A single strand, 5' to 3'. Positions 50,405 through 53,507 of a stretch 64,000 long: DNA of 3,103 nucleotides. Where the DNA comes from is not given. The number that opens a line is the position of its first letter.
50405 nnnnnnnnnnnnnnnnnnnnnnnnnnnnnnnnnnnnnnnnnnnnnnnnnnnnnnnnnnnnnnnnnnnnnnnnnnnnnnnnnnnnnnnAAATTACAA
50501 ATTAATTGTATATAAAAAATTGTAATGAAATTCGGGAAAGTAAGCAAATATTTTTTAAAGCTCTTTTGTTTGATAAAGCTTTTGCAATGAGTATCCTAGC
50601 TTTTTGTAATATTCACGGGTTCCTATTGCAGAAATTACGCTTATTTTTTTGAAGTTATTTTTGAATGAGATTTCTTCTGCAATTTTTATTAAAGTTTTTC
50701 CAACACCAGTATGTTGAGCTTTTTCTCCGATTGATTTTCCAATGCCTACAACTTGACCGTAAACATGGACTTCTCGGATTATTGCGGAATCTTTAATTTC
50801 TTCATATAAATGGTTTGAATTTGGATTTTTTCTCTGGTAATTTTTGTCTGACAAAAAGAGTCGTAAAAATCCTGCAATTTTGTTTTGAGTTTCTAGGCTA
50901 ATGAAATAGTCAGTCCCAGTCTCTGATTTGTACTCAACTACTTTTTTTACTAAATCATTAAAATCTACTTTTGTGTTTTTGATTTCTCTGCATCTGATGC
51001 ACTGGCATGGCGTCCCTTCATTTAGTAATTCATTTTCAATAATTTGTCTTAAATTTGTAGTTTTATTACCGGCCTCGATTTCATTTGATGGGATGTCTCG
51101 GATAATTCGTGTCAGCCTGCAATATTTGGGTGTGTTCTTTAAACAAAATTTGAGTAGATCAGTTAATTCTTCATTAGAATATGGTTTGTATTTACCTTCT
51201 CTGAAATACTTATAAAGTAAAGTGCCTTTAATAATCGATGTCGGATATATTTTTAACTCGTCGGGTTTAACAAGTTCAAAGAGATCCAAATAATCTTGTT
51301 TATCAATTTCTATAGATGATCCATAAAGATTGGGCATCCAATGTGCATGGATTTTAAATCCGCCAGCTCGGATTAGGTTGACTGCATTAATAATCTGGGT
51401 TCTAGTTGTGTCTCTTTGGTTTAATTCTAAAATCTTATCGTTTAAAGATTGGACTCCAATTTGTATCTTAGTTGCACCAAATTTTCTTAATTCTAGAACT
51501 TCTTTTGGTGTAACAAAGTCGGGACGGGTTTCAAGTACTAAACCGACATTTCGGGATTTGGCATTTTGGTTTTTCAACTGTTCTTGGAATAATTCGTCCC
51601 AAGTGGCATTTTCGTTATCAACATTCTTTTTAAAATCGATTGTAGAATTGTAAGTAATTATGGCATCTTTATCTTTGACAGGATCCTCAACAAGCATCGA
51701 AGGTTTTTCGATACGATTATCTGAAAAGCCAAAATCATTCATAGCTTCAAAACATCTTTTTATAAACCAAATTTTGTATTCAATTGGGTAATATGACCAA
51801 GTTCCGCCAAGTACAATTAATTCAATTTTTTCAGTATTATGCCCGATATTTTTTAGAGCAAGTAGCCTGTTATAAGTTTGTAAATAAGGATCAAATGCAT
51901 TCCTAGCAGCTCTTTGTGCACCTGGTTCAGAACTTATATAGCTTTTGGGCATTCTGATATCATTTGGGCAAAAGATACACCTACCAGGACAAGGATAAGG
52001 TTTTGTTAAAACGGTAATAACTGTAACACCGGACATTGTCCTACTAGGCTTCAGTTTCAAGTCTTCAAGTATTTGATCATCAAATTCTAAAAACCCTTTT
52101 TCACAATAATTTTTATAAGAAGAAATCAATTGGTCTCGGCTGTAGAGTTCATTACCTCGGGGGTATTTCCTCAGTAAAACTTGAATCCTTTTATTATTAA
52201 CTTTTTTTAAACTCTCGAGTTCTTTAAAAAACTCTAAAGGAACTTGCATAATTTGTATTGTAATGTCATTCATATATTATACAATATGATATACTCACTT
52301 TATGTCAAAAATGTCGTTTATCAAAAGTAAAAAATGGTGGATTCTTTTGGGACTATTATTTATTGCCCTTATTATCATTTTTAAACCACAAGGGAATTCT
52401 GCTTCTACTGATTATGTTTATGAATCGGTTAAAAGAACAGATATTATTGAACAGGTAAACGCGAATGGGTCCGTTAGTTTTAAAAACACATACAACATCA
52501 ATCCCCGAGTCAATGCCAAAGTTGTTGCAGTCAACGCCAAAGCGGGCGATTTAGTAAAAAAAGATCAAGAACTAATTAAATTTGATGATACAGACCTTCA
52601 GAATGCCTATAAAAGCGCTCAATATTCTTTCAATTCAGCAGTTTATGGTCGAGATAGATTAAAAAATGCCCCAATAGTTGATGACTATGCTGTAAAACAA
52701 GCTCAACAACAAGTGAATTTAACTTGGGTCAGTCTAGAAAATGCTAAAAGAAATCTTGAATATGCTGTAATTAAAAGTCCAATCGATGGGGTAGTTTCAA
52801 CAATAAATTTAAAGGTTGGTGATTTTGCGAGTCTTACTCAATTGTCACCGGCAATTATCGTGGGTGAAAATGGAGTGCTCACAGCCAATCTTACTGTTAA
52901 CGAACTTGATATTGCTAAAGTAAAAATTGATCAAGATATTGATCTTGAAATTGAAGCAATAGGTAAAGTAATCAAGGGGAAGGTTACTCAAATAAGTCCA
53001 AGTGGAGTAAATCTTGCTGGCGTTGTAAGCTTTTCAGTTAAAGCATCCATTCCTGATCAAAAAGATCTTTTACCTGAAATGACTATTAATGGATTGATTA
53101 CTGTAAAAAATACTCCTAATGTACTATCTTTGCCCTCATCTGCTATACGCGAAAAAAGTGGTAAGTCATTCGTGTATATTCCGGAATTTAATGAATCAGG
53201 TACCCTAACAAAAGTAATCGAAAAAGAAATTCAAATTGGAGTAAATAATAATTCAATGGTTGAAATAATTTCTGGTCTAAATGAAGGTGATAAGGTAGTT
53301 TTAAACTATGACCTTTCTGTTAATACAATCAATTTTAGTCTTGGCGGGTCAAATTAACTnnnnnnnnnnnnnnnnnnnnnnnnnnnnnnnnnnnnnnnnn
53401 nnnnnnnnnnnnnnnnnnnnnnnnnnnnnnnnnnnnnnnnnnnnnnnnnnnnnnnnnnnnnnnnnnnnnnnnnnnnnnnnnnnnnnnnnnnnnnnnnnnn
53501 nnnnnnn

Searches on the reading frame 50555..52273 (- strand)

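Call 80: search_protein_families(library=pfam, proteins=[window:50555-52273:-], max_evalue=0.01)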
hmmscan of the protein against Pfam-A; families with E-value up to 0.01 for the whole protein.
window:50555-52273:- (572 aa): 5 families
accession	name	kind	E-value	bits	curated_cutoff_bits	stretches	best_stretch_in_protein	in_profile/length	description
PF16199.10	Radical_SAM_C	-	1.4e-20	73.6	31.9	1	337-416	1-83/85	Radical_SAM C-terminal domain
PF04055.27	Radical_SAM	-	1.1e-10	42.3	29.5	1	236-309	73-144/166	Radical SAM superfamily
PF13673.13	Acetyltransf_10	-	0.00013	22.3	23.6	1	516-562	60-108/128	Acetyltransferase (GNAT) domain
PF00583.31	Acetyltransf_1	-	0.00014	22.5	20.7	1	453-561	32-116/116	Acetyltransferase (GNAT) family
PF13508.13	Acetyltransf_7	-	0.0097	16.7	27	0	463-562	11-83/84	Acetyltransferase (GNAT) domain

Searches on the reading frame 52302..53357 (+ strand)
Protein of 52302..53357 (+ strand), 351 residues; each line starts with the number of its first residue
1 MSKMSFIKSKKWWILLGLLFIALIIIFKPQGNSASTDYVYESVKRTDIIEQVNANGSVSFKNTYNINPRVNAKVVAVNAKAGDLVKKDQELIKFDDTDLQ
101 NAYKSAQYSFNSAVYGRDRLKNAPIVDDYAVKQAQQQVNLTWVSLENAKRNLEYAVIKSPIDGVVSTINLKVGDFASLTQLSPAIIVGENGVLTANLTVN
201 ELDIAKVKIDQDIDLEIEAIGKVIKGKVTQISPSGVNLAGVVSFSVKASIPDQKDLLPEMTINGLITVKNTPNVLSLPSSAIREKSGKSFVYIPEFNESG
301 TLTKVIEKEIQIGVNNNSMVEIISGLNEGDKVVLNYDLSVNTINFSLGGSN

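Call 80: search_protein_families(library=pfam, proteins=[window:52302-53357:+], max_evalue=0.01)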
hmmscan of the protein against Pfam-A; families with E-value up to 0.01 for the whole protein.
window:52302-53357:+ (351 aa): 3 families
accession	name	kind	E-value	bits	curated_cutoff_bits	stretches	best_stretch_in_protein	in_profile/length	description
PF16576.10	HlyD_D23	-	8.5e-13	48.5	30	1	50-234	4-187/214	Barrel-sandwich domain of CusB or HlyD membrane-fusion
PF13437.12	HlyD_3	-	8.4e-10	39.8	22.2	1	156-258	1-105/106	HlyD family secretion protein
PF13533.13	Biotin_lipoyl_2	-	1.2e-06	28.6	29.8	1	65-95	2-32/32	Biotin-lipoyl like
